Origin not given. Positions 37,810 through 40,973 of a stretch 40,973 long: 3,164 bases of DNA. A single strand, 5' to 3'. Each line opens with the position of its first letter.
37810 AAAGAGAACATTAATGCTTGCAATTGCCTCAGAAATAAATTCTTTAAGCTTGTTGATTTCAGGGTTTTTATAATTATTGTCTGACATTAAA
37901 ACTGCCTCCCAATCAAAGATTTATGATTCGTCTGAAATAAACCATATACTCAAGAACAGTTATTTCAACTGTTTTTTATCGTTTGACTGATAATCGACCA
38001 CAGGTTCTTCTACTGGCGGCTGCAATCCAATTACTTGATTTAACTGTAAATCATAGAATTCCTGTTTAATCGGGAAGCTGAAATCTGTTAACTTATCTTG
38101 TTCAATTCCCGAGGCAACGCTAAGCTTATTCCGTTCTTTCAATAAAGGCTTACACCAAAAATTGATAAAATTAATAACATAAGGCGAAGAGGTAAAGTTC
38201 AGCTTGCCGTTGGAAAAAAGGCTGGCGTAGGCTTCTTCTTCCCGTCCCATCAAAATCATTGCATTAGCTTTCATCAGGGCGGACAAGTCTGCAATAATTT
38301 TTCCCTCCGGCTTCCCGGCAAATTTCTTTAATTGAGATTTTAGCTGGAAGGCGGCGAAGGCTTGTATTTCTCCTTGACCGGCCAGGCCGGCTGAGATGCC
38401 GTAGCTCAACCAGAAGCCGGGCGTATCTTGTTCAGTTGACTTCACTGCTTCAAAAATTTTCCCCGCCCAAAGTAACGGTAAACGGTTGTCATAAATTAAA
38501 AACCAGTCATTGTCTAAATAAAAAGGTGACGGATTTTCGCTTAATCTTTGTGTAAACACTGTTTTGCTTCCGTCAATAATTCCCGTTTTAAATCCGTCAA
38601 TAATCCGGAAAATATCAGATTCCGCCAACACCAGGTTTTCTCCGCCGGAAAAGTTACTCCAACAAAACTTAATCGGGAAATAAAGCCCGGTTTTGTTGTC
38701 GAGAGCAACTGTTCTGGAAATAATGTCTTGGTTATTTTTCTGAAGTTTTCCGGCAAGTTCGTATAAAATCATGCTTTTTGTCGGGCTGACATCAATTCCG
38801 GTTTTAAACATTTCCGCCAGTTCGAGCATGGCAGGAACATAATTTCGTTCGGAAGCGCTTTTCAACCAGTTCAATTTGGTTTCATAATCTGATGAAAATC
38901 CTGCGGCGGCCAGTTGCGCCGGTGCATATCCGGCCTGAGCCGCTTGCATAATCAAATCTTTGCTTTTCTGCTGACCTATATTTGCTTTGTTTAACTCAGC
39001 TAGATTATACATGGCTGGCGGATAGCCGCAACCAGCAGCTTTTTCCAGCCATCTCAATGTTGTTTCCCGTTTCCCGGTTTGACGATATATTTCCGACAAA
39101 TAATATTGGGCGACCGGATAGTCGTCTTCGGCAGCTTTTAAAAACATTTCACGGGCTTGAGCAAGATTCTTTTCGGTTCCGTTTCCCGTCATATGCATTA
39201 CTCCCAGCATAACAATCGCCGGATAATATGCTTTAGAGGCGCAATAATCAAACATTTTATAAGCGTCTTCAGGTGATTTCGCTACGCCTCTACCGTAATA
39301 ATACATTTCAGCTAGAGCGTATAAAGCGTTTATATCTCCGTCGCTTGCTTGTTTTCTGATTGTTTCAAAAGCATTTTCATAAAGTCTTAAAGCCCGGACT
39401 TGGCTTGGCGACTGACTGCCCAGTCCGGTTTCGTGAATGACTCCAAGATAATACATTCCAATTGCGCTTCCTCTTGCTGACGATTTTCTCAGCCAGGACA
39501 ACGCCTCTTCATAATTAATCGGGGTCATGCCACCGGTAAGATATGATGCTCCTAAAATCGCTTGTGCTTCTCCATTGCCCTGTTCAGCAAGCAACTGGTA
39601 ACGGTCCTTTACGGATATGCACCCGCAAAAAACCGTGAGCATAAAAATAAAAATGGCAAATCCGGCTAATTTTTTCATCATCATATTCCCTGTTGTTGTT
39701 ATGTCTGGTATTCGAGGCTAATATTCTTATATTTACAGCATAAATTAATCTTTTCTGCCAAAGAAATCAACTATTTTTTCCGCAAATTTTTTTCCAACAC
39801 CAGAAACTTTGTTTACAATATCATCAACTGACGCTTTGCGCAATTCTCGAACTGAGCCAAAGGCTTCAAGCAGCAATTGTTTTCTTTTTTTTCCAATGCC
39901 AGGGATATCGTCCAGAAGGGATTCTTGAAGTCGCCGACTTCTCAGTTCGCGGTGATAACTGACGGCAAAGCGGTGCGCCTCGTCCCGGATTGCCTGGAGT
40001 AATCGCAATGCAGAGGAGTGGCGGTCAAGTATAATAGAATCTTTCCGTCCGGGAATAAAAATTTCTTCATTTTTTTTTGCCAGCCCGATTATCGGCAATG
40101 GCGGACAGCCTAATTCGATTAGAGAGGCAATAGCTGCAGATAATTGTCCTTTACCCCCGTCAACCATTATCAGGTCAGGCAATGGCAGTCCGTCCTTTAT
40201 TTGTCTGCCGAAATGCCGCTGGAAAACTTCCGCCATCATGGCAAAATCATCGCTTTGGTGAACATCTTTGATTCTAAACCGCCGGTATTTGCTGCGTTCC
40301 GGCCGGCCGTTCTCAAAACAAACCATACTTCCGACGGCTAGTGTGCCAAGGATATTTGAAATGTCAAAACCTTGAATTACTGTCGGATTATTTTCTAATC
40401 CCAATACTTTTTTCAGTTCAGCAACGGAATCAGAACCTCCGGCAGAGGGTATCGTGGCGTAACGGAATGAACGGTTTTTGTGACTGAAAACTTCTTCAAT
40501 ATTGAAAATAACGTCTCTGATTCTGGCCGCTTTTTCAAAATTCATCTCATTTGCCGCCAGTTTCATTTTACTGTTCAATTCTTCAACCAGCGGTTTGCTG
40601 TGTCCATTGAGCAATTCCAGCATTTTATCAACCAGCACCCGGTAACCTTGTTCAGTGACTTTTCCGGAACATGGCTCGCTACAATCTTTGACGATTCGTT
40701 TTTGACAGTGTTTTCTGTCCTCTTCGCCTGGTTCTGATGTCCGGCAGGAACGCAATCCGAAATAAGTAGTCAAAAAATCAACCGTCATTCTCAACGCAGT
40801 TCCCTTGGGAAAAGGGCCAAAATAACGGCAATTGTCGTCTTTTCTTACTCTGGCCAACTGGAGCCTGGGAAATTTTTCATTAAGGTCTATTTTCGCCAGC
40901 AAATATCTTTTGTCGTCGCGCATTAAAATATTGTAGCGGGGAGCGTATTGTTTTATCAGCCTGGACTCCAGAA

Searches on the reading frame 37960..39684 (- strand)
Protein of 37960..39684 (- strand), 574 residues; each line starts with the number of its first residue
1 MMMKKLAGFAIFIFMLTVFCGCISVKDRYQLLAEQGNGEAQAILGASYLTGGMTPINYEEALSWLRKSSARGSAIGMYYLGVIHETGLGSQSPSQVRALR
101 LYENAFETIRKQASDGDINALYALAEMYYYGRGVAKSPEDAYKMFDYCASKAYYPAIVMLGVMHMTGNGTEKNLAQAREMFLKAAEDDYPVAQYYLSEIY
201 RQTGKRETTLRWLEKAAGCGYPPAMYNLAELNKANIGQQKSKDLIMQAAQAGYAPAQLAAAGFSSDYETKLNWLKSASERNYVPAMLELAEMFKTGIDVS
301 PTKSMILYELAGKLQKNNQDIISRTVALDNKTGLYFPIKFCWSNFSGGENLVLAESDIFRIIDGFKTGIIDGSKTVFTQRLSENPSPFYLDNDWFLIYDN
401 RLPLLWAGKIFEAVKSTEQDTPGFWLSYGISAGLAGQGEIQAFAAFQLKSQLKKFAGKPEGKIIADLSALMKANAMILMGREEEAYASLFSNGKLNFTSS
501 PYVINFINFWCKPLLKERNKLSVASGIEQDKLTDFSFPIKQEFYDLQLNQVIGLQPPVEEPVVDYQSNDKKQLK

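Call 78: search_protein_families(library=padloc, proteins=[window:37960-39684:-], max_evalue=0.00001)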
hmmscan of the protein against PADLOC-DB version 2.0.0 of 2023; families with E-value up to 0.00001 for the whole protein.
window:37960-39684:- (574 aa): 0 families

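Call 79: search_protein_families(library=ncbifam, proteins=[window:37960-39684:-], max_evalue=1e-8)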
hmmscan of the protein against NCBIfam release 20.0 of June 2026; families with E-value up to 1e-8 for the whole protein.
window:37960-39684:- (574 aa): 1 family
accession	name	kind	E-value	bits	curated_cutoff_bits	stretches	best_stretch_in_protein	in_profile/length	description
NF038194.1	AlgK_TPR_lipo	equivalog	8.2e-10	37.9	700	0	39-144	299-395/448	alginate biosynthesis TPR repeat lipoprotein AlgK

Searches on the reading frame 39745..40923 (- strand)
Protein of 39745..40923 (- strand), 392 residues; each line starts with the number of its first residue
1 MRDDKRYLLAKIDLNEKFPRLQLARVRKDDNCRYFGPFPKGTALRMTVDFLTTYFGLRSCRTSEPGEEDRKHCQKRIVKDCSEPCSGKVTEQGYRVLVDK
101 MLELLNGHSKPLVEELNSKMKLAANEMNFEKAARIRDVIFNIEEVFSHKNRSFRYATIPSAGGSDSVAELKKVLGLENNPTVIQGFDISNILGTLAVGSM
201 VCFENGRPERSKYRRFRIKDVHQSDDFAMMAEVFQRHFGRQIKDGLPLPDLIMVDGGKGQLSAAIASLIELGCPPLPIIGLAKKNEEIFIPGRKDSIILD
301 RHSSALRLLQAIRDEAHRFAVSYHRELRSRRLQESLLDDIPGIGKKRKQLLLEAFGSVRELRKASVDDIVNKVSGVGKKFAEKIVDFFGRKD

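Call 78: search_protein_families(library=padloc, proteins=[window:39745-40923:-], max_evalue=0.00001)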
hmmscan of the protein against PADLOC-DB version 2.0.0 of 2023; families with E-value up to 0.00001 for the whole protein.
window:39745-40923:- (392 aa): 0 families

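Call 79: search_protein_families(library=ncbifam, proteins=[window:39745-40923:-], max_evalue=1e-8)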
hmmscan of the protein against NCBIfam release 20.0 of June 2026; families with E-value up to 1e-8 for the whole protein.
window:39745-40923:- (392 aa): 12 families
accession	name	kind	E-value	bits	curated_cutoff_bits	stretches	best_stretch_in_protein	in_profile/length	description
NF001824.0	PRK00558.1-5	equivalog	1.5e-101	340.8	451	2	164-388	399-644/652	excinuclease ABC subunit UvrC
TIGR00194.1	uvrC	equivalog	3.4e-94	316.6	285.45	2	166-368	368-574/574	excinuclease ABC subunit UvrC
NF011263.0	PRK14669.1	equivalog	2.3e-83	280.8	1108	2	170-388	386-602/624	excinuclease ABC subunit C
NF011262.0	PRK14668.1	equivalog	3.5e-71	240.3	544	2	161-384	357-573/577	excinuclease ABC subunit C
NF011261.0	PRK14667.1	equivalog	2.9e-70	237.4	818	2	169-387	351-564/567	excinuclease ABC subunit C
NF011266.0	PRK14672.1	equivalog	1.5e-68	231.8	1504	2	161-372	435-645/691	excinuclease ABC subunit C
NF011260.0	PRK14666.1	equivalog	8.6e-64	216.4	649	2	170-385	462-686/698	excinuclease ABC subunit C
NF011264.0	PRK14670.1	equivalog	3.2e-57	194.1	1021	2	166-387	367-588/602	excinuclease ABC subunit C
NF005906.0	PRK07883.1-4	equivalog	3.7e-22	78.4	495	1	5-149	299-440/563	DEDD exonuclease domain-containing protein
NF005907.0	PRK07883.1-5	equivalog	1e-15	57.2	454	1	15-140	322-449/584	DEDD exonuclease domain-containing protein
NF005905.0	PRK07883.1-3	equivalog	3.6e-15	55.6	508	1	15-157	318-458/581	DEDD exonuclease domain-containing protein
NF005903.0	PRK07883.1-1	equivalog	3.2e-09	35.8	1038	1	15-152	340-474/642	DEDD exonuclease domain-containing protein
